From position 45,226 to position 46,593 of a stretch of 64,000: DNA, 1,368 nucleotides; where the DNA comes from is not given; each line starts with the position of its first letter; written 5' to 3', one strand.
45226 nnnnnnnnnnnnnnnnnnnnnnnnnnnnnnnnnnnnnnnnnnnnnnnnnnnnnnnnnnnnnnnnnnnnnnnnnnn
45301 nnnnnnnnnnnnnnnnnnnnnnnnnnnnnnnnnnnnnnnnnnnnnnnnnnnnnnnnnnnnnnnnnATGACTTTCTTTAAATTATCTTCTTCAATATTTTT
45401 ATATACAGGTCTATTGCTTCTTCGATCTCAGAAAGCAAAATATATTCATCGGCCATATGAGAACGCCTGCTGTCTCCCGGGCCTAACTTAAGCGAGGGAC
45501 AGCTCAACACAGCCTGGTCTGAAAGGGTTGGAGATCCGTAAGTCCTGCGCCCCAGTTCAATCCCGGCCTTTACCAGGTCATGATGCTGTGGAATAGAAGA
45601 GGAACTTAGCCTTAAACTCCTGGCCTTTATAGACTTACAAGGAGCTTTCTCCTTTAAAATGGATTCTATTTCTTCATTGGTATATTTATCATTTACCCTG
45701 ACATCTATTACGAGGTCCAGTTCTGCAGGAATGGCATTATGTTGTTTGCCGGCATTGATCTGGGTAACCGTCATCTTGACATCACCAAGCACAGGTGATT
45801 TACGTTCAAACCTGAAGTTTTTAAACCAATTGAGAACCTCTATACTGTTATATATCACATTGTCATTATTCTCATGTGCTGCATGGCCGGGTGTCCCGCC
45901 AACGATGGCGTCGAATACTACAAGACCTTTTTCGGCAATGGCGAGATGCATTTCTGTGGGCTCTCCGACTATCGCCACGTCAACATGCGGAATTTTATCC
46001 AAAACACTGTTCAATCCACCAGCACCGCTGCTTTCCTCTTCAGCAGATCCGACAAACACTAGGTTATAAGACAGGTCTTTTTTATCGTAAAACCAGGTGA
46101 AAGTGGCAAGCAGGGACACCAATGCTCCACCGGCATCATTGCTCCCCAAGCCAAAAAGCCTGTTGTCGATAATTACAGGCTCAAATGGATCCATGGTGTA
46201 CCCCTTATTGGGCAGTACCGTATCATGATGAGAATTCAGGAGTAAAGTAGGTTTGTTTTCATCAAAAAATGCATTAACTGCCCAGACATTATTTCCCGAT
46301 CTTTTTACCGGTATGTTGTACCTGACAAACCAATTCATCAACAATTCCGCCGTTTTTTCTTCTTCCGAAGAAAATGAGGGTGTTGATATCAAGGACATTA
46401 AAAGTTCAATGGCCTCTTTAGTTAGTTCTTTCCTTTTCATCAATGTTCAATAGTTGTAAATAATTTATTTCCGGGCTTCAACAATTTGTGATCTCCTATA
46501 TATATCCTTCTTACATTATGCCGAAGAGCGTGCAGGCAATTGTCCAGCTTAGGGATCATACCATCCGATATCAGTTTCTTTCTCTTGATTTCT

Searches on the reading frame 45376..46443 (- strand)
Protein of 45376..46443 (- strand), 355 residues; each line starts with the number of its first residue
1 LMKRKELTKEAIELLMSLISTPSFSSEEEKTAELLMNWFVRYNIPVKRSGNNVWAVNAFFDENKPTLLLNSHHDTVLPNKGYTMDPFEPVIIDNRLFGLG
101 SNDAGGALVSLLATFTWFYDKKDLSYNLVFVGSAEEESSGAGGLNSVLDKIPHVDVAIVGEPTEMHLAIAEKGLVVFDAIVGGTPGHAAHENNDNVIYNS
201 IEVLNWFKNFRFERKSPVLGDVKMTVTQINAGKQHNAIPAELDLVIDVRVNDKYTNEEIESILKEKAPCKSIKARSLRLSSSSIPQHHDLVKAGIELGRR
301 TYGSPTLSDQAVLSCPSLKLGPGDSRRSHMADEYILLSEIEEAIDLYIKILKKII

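Call 72: search_protein_families(library=pfam, proteins=[window:45376-46443:-], max_evalue=1e-8)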
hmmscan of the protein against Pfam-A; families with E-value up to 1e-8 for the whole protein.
window:45376-46443:- (355 aa): 2 families
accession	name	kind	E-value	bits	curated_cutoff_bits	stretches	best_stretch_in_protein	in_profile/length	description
PF01546.33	Peptidase_M20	-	3.4e-18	66.8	24.6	1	68-352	1-205/206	Peptidase family M20/M25/M40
PF07687.19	M20_dimer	-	7.9e-12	45.5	21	1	169-266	1-98/107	Peptidase dimerisation domain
